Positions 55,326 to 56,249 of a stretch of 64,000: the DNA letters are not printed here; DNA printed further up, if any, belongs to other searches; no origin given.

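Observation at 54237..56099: Three tandem HD-domain paralogs inserted into the conserved mnmG–rsmG block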

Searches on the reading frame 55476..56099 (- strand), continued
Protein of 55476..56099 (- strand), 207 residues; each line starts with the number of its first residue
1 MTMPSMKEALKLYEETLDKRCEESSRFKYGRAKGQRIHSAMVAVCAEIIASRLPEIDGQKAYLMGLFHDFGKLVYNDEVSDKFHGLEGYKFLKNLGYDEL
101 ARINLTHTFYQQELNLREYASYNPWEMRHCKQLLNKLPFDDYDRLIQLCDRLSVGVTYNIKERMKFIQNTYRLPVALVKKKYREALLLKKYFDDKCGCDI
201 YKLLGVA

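Call 35: search_protein_families(library=ncbifam, proteins=[P0168, P0174, P0181, P0183, P0189, P0196, P0200, P0214, P0224, P0233], max_evalue=0.01)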
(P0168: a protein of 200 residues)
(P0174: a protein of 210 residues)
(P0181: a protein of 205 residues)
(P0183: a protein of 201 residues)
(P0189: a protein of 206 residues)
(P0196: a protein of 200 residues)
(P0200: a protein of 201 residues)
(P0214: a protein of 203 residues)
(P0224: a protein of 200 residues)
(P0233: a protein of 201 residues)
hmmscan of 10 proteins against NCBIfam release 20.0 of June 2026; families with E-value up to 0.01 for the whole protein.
P0168 (200 aa): 6 families
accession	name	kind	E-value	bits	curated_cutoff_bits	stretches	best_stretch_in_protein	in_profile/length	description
NF045665.1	NTPtran_DVU1551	equivalog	1.4e-10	40.7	315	1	4-94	199-288/359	DVU_1551 family NTP transferase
TIGR00277.1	HDIG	domain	1.1e-07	31.7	27.6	1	25-87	6-74/84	HDIG domain-containing metalloprotein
TIGR00295.1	TIGR00295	hypoth_equivalog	8.6e-07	28.9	172.35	1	24-93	14-87/164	TIGR00295 family protein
NF005519.0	PRK07152.1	equivalog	3e-05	23.1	315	1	23-74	196-246/361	nicotinate-nucleotide adenylyltransferase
TIGR03319.1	RNase_Y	equivalog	0.0025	16.4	454.35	1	25-84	331-390/514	ribonuclease Y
TIGR00488.1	TIGR00488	equivalog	0.0028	17.5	70.15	1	25-72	10-56/173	bis(5'-nucleosyl)-tetraphosphatase (symmetrical) YqeK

P0174 (210 aa): 5 families
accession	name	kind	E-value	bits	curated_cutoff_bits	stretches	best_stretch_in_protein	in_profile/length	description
NF005519.0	PRK07152.1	equivalog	1.1e-07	31.1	315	1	30-102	198-275/361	nicotinate-nucleotide adenylyltransferase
NF045665.1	NTPtran_DVU1551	equivalog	2e-07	30.4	315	1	7-98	197-288/359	DVU_1551 family NTP transferase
TIGR00277.1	HDIG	domain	3.2e-06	26.9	27.6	1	30-87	6-70/84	HDIG domain-containing metalloprotein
TIGR03319.1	RNase_Y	equivalog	0.0058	15.2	454.35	1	31-81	332-383/514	ribonuclease Y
TIGR00295.1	TIGR00295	hypoth_equivalog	0.0068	16.2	172.35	0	57-93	47-83/164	TIGR00295 family protein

P0181 (205 aa): 4 families
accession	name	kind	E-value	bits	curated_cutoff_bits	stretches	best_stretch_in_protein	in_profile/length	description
NF045665.1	NTPtran_DVU1551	equivalog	2.5e-06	26.8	315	1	2-94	197-288/359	DVU_1551 family NTP transferase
NF005519.0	PRK07152.1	equivalog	7.1e-05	21.9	315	1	25-106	198-285/361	nicotinate-nucleotide adenylyltransferase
TIGR00277.1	HDIG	domain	0.00077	19.3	27.6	1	25-84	6-71/84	HDIG domain-containing metalloprotein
TIGR00295.1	TIGR00295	hypoth_equivalog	0.0019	17.9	172.35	1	30-85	24-78/164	TIGR00295 family protein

P0183 (201 aa): 5 families
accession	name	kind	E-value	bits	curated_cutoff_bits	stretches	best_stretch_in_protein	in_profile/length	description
NF045665.1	NTPtran_DVU1551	equivalog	1.8e-10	40.4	315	1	2-95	196-288/359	DVU_1551 family NTP transferase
TIGR00277.1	HDIG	domain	0.00039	20.2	27.6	1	27-65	7-44/84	HDIG domain-containing metalloprotein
TIGR01596.1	cas3_HD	equivalog_domain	0.0007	19.7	43.45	1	26-71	2-53/178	CRISPR-associated endonuclease Cas3''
TIGR00295.1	TIGR00295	hypoth_equivalog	0.004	16.9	172.35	1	28-92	17-85/164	TIGR00295 family protein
NF005519.0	PRK07152.1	equivalog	0.0082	15.1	315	0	26-61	198-232/361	nicotinate-nucleotide adenylyltransferase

P0189 (206 aa): 7 families
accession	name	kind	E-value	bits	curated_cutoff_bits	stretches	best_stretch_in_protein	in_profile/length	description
NF045665.1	NTPtran_DVU1551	equivalog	1.2e-07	31.1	315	1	4-93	199-288/359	DVU_1551 family NTP transferase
TIGR00277.1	HDIG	domain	3.1e-07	30.2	27.6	1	23-87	4-75/84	HDIG domain-containing metalloprotein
TIGR00295.1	TIGR00295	hypoth_equivalog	9e-06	25.5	172.35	1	25-92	15-87/164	TIGR00295 family protein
NF009343.0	PRK12703.1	equivalog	0.00012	21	434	1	25-92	189-256/339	tRNA (cytidine(56)-2'-O)-methyltransferase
NF005519.0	PRK07152.1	equivalog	0.00023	20.2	315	1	26-71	199-244/361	nicotinate-nucleotide adenylyltransferase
TIGR03319.1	RNase_Y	equivalog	0.00046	18.8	454.35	1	26-79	332-386/514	ribonuclease Y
TIGR00488.1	TIGR00488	equivalog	0.0046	16.8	70.15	1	27-73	12-58/173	bis(5'-nucleosyl)-tetraphosphatase (symmetrical) YqeK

P0196 (200 aa): 10 families
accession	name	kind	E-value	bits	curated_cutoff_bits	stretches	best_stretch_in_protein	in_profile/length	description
TIGR00277.1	HDIG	domain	2.7e-09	36.8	27.6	1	24-84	5-72/84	HDIG domain-containing metalloprotein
NF045665.1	NTPtran_DVU1551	equivalog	8.5e-09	34.9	315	1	2-96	197-291/359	DVU_1551 family NTP transferase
TIGR00295.1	TIGR00295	hypoth_equivalog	8.3e-06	25.6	172.35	1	25-88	15-83/164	TIGR00295 family protein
NF009343.0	PRK12703.1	equivalog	4.2e-05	22.6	434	1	22-85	186-248/339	tRNA (cytidine(56)-2'-O)-methyltransferase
TIGR03319.1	RNase_Y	equivalog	4.2e-05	22.2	454.35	1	26-79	332-386/514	ribonuclease Y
TIGR01596.1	cas3_HD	equivalog_domain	0.00022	21.3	43.45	1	27-59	4-43/178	CRISPR-associated endonuclease Cas3''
NF002829.0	PRK03007.1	equivalog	0.00058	18.9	385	1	22-60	65-103/425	deoxyguanosinetriphosphate triphosphohydrolase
NF009344.0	PRK12705.1-1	equivalog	0.00096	17.9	831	1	26-95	390-460/572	hypothetical protein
NF005519.0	PRK07152.1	equivalog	0.001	18.1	315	1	25-59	198-232/361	nicotinate-nucleotide adenylyltransferase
TIGR00488.1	TIGR00488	equivalog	0.0059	16.5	70.15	0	27-74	12-59/173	bis(5'-nucleosyl)-tetraphosphatase (symmetrical) YqeK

P0200 (201 aa): 5 families
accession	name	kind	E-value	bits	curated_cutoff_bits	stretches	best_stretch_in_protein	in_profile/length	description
TIGR00277.1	HDIG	domain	2.5e-06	27.3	27.6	1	25-76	7-64/84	HDIG domain-containing metalloprotein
NF045665.1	NTPtran_DVU1551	equivalog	1.4e-05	24.3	315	1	2-97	198-292/359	DVU_1551 family NTP transferase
NF005519.0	PRK07152.1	equivalog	0.00046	19.2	315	1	25-62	199-235/361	nicotinate-nucleotide adenylyltransferase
TIGR03319.1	RNase_Y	equivalog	0.0032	16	454.35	1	25-62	332-368/514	ribonuclease Y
TIGR00295.1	TIGR00295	hypoth_equivalog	0.0055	16.5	172.35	1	25-85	16-79/164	TIGR00295 family protein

P0214 (203 aa): 13 families
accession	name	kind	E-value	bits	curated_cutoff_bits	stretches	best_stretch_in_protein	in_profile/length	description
TIGR00277.1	HDIG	domain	4.2e-10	39.3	27.6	1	25-92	6-78/84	HDIG domain-containing metalloprotein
TIGR03319.1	RNase_Y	equivalog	4.8e-08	31.9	454.35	1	26-84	332-389/514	ribonuclease Y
NF005519.0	PRK07152.1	equivalog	3.8e-07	29.4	315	1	26-143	199-308/361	nicotinate-nucleotide adenylyltransferase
NF045665.1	NTPtran_DVU1551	equivalog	7.4e-07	28.5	315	1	26-98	220-291/359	DVU_1551 family NTP transferase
NF009344.0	PRK12705.1-1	equivalog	3.2e-05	22.7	831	1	27-95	391-458/572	hypothetical protein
TIGR01596.1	cas3_HD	equivalog_domain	3.4e-05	24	43.45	1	26-61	3-45/178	CRISPR-associated endonuclease Cas3''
TIGR00295.1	TIGR00295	hypoth_equivalog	0.0001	22.1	172.35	1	26-92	16-85/164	TIGR00295 family protein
NF009345.0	PRK12705.1-2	equivalog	0.0001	21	904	1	26-90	327-388/509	hypothetical protein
NF009343.0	PRK12703.1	equivalog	0.00014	20.8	434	1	27-86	191-247/339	tRNA (cytidine(56)-2'-O)-methyltransferase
TIGR00488.1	TIGR00488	equivalog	0.00028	20.8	70.15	1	27-70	12-53/173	bis(5'-nucleosyl)-tetraphosphatase (symmetrical) YqeK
NF053512.1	nitric_RR_NosR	exception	0.00065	18.8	400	1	26-73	194-243/422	response regulator c-di-GMP phosphodiesterase, NosR family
TIGR02621.3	cas3_GSU0051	exception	0.001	18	400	1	18-61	665-711/854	type I-G CRISPR-associated helicase/endonuclease Cas3g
NF009347.0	PRK12705.1-4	equivalog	0.0033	16.1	579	1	26-65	287-326/473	hypothetical protein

P0224 (200 aa): 9 families
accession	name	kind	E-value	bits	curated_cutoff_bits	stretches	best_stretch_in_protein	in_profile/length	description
NF045665.1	NTPtran_DVU1551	equivalog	9.8e-08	31.4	315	1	2-93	197-288/359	DVU_1551 family NTP transferase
TIGR03319.1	RNase_Y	equivalog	1.4e-06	27.1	454.35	1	25-63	331-369/514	ribonuclease Y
TIGR00277.1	HDIG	domain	5.1e-06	26.3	27.6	1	25-85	6-73/84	HDIG domain-containing metalloprotein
NF009344.0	PRK12705.1-1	equivalog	4.6e-05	22.2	831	1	24-62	388-426/572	hypothetical protein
TIGR00295.1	TIGR00295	hypoth_equivalog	0.00041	20.1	172.35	1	27-85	17-79/164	TIGR00295 family protein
NF005519.0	PRK07152.1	equivalog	0.00078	18.5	315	1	25-64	198-237/361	nicotinate-nucleotide adenylyltransferase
NF009345.0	PRK12705.1-2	equivalog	0.0048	15.5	904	1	18-61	319-362/509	hypothetical protein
NF009343.0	PRK12703.1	equivalog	0.0062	15.4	434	1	7-85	171-248/339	tRNA (cytidine(56)-2'-O)-methyltransferase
NF000997.0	PRK00106.1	equivalog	0.0072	14.9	937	1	18-61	345-388/535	ribonuclease Y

P0233 (201 aa): 6 families
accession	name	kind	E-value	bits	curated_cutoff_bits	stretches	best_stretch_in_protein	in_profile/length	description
TIGR00277.1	HDIG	domain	5e-08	32.7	27.6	1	22-85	4-74/84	HDIG domain-containing metalloprotein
NF045665.1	NTPtran_DVU1551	equivalog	1.4e-07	30.9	315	1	4-95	200-290/359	DVU_1551 family NTP transferase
TIGR03319.1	RNase_Y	equivalog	1.1e-05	24.1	454.35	1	24-92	331-400/514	ribonuclease Y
NF005519.0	PRK07152.1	equivalog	0.00031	19.8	315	1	24-93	198-271/361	nicotinate-nucleotide adenylyltransferase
TIGR00295.1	TIGR00295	hypoth_equivalog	0.00073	19.3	172.35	1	24-93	15-88/164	TIGR00295 family protein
TIGR01596.1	cas3_HD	equivalog_domain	0.0023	18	43.45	1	26-58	4-43/178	CRISPR-associated endonuclease Cas3''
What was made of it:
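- On YqeK Ap4A hydrolase (NCBIfam TIGR00488): Distant family members score 16-21 bits (call 35).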

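Call 36: search_protein_families(library=padloc, proteins=[window:55476-56096:-], max_evalue=0.01)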
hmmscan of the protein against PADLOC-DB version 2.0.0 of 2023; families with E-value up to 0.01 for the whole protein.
window:55476-56096:- (206 aa): 1 family
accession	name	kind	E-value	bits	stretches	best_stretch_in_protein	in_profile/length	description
PDLC01293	Cas10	-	0.00098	16.1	1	63-161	4-80/577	CAS-III; effector_LS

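Call 40: find_homologous_proteins(query=A3, max_evalue=1e-10)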
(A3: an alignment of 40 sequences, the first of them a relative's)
Query A3 (40 sequences) (200 aa, profile of the alignment): 674 proteins with E <= 1e-10 among 6142 candidates; the best 120 are listed.
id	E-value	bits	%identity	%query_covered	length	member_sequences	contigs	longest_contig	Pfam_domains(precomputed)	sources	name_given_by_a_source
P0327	1.8e-78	280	45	96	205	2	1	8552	PF01966.29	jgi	-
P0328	4.1e-78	279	41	94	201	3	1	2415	PF08668.19,PF01966.29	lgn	-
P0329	1.1e-77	278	47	91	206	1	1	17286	PF01966.29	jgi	jgi:hypothetical protein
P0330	1.9e-77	277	47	89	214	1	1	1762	PF01966.29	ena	-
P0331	2.8e-77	277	43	93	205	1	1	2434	PF01966.29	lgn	-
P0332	3.9e-77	276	40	98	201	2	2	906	PF08668.19,PF01966.29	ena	-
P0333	7.5e-77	275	36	96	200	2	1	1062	PF01966.29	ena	-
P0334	1.4e-76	274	42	98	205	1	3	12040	PF01966.29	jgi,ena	jgi:hypothetical protein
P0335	1.7e-76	274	41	96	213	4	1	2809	PF08668.19,PF01966.29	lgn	-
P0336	1.7e-76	274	41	97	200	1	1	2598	PF08668.19,PF01966.29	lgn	-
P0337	2.4e-76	274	38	95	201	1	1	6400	PF08668.19,PF01966.29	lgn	-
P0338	3.4e-76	273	44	94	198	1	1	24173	PF08668.19,PF01966.29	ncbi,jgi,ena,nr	ncbi:MAG: HD domain-containing protein [Chitinivibrionia bacterium]|nr:HD domain-containing protein 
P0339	4.4e-76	273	41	97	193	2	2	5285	PF08668.19,PF01966.29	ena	-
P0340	5.6e-76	272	39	97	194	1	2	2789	PF01966.29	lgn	-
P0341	5.9e-76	272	42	96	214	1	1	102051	PF01966.29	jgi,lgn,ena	-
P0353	9.9e-75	268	39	97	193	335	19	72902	PF08668.19,PF01966.29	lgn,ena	-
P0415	7.2e-73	262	40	96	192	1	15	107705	PF08668.19,PF01966.29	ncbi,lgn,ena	-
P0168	1.0e-72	262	100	100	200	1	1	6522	PF08668.19,PF01966.29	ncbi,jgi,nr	ncbi:MAG: HD domain-containing protein [Holosporaceae bacterium]|jgi:putative nucleotidyltransferase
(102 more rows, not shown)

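Call 41: find_encoding_contigs(protein=P0353, flank=5000, max_places=2)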
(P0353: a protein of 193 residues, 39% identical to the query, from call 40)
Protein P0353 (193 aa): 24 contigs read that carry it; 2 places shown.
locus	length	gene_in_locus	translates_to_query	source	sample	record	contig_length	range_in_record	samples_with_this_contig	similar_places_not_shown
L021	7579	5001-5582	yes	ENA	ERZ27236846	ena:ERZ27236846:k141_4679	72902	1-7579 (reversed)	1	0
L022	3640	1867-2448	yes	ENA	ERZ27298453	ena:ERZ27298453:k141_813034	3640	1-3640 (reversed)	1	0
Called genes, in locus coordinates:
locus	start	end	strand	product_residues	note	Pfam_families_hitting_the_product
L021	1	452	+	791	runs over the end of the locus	PF01935:DUF87 (weak), PF19044:P-loop_TraG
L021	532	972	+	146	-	-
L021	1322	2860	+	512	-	PF02463:SMC_N (faint), PF13555:AAA_29 (faint), PF00005:ABC_tran, PF05729:NACHT (faint), PF13304:AAA_21 (faint), PF00005:ABC_tran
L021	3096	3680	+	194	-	PF01381:HTH_3, PF07022:Phage_CI_repr (weak), PF12844:HTH_19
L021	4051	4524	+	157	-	-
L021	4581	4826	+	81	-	-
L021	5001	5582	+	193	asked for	PF08668:HDOD (weak), PF01966:HD (weak)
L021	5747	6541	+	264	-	PF01381:HTH_3, PF12844:HTH_19, PF01744:GLTT (faint)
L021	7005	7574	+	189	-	-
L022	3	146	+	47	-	?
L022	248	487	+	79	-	PF19537:DUF6061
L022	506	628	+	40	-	-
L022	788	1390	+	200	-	PF12844:HTH_19, PF13560:HTH_31, PF01381:HTH_3, PF13443:HTH_26 (weak)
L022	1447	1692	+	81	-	-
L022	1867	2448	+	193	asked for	PF08668:HDOD (weak), PF01966:HD (weak)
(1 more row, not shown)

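Call 42: find_encoding_contigs(protein=P0415, flank=5000, max_places=2)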
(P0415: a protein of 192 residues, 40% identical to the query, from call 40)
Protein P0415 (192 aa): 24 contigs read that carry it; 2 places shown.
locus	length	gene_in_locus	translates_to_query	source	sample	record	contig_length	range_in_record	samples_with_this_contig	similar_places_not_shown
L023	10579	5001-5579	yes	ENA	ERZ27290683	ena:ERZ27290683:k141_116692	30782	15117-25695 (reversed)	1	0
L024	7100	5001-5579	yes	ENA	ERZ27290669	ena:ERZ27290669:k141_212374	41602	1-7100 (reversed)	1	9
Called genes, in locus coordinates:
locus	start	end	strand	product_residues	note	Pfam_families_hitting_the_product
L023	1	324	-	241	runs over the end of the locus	PF02353:CMAS (weak), PF13489:Methyltransf_23, PF08241:Methyltransf_11, PF08242:Methyltransf_12, PF13649:Methyltransf_25, PF13847:Methyltransf_31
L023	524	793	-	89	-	PF08765:Mor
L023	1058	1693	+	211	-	PF19700:DUF6198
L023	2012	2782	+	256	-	-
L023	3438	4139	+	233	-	-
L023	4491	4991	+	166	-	PF01613:Flavin_Reduct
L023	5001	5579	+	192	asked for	PF08668:HDOD (faint), PF01966:HD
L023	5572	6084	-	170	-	PF00383:dCMP_cyt_deam_1, PF14437:MafB19-deam, PF14439:Bd3614-deam (weak)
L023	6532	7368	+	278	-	-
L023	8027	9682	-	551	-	PF00485:PRK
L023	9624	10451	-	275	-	PF12847:Methyltransf_18, PF04816:TrmK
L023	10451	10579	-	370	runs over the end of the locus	PF03979:Sigma70_r1_1, PF00140:Sigma70_r1_2, PF04542:Sigma70_r2, PF04539:Sigma70_r3, PF04545:Sigma70_r4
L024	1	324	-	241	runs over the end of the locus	PF02353:CMAS (weak), PF13489:Methyltransf_23, PF08241:Methyltransf_11, PF08242:Methyltransf_12, PF13649:Methyltransf_25, PF13847:Methyltransf_31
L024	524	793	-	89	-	PF08765:Mor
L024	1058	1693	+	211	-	PF19700:DUF6198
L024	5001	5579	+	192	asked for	PF08668:HDOD (faint), PF01966:HD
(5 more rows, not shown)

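Call 43: find_encoding_contigs(protein=P0341, flank=5000, max_places=2)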
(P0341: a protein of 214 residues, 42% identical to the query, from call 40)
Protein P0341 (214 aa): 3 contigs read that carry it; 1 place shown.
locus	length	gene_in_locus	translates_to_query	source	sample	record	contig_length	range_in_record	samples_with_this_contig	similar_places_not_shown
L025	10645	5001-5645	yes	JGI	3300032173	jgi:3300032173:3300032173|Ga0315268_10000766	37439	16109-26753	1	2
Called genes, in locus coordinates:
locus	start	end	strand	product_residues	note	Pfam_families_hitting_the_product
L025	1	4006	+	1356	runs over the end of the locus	PF00082:Peptidase_S8, PF25788:Ig_Rha78A_N (faint), PF13620:CarboxypepD_reg, PF13715:CarbopepD_reg_2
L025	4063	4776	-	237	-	-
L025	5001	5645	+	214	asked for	PF01966:HD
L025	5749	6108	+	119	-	-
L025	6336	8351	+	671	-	PF04203:Sortase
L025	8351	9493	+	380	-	PF20706:GT4-conflict (faint), PF13439:Glyco_transf_4, PF13477:Glyco_trans_4_2, PF13579:Glyco_trans_4_4, PF00534:Glycos_transf_1, PF13692:Glyco_trans_1_4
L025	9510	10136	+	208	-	PF00132:Hexapep, PF25084:LbH_EIF2B, PF25087:GMPPB_C (faint), PF00132:Hexapep, PF14602:Hexapep_2 (weak)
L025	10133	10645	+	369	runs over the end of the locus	PF01041:DegT_DnrJ_EryC1, PF01212:Beta_elim_lyase, PF01053:Cys_Met_Meta_PP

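Call 51: search_dna_similar(query=window:55476-56096:-, collection=phages, mode=protein, max_evalue=0.001, max_rows=15)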
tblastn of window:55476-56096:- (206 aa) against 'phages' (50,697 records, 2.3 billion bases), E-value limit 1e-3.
No match.
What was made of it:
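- There are no phage homologues (call 51).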

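Call 52: search_dna_similar(query=window:55476-56096:-, collection=plasmids, mode=protein, max_evalue=0.001, max_rows=15)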
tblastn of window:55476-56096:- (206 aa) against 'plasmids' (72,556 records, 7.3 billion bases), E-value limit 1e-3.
Records with a match: 7; places in all: 7; records where one place covers at least 80% of the query: 6.
Best place of each record, by identity: <60% 7.
By first word of the organism name: Clostridium 2; Deinococcus 1; Subdoligranulum 1; [Eubacterium] 1; Lachnospira 1; Bacillus 1.
By predicted mobility (MOB-suite, as given by PLSDB): non-mobilizable 7.
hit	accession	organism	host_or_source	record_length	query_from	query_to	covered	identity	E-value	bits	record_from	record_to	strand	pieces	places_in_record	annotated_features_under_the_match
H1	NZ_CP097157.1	Deinococcus sp. QL22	-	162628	1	200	97%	29.0%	6e-13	74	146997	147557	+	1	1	HD domain-containing protein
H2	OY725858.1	Subdoligranulum variabile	-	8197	37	203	81%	34.3%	7e-18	88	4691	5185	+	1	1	record has no annotation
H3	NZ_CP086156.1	Clostridium tagluense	single colony,Lamb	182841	37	203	81%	31.6%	8e-17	85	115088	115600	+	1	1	HD domain-containing protein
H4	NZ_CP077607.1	Clostridium tagluense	single colony,lamb meat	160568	37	203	81%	31.6%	1e-16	85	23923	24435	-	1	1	HD domain-containing protein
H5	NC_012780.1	[Eubacterium] eligens ATCC 27750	-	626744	37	203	81%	31.6%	2e-18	89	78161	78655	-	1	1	HD domain-containing protein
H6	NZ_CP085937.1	Lachnospira eligens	-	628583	37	203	81%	31.6%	2e-18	89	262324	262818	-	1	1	HD domain-containing protein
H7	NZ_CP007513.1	Bacillus bombysepticus str. Wang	separated from the corpses of silkworms ...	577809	20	162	69%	30.5%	2e-7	58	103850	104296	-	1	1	HD domain-containing protein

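Call 53: get_annotated_region(hit=H5, flank=5000)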
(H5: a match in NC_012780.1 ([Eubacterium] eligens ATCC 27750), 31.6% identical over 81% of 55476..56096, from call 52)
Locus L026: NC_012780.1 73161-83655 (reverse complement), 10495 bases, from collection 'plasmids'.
description: [Eubacterium] eligens ATCC 27750 plasmid unnamed, complete sequence
organism: [Eubacterium] eligens ATCC 27750 (NCBI taxid 515620)
taxonomy: Bacteria; Bacillota; Clostridia; Lachnospirales; Lachnospiraceae; Lachnospira; Lachnospira eligens; [Eubacterium] eligens ATCC 27750
host: -; source: -; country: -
typing (MOB-suite, as given by PLSDB): non-mobilizable; replicon rep_cluster_238
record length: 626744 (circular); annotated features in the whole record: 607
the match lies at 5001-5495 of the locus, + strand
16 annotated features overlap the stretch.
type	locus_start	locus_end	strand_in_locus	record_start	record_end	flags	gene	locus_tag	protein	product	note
CDS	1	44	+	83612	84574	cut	-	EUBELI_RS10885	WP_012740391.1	Gfo/Idh/MocA family oxidoreductase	-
CDS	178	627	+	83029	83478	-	-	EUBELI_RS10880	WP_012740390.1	flavodoxin family protein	-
CDS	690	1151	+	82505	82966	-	rhuM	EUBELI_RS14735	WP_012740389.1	RhuM family protein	-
CDS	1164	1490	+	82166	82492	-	-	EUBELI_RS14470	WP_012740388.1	Fic family protein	-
CDS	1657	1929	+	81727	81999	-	-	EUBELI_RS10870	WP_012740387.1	metalloregulator ArsR/SmtB family transcription factor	GO:0006355 - regulation of DNA-templated transcription [Evidence IEA]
CDS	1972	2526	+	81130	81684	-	-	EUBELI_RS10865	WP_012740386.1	DUF5714 domain-containing protein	-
CDS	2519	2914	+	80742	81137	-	-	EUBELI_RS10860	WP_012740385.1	low molecular weight phosphatase family protein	-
CDS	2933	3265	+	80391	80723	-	-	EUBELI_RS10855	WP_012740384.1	NAD(P)H-dependent oxidoreductase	-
CDS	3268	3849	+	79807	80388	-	-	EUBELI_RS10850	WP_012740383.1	cyclophilin-like fold protein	-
CDS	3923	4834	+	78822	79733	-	-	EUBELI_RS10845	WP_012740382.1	AraC family transcriptional regulator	GO:0006355 - regulation of DNA-templated transcription [Evidence IEA]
CDS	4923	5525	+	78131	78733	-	-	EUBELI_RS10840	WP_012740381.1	HD domain-containing protein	-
CDS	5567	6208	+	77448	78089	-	-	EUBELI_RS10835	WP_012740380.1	HAD family hydrolase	-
CDS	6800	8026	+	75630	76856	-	-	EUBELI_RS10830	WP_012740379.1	HD-GYP domain-containing protein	-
CDS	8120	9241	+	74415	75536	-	-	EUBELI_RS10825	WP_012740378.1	5-methyltetrahydropteroyltriglutamate-- homocysteine S-methyltransferase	GO:0009086 - methionine biosynthetic process [Evidence IEA]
CDS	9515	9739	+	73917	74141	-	-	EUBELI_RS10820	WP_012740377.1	cyclic lactone autoinducer peptide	-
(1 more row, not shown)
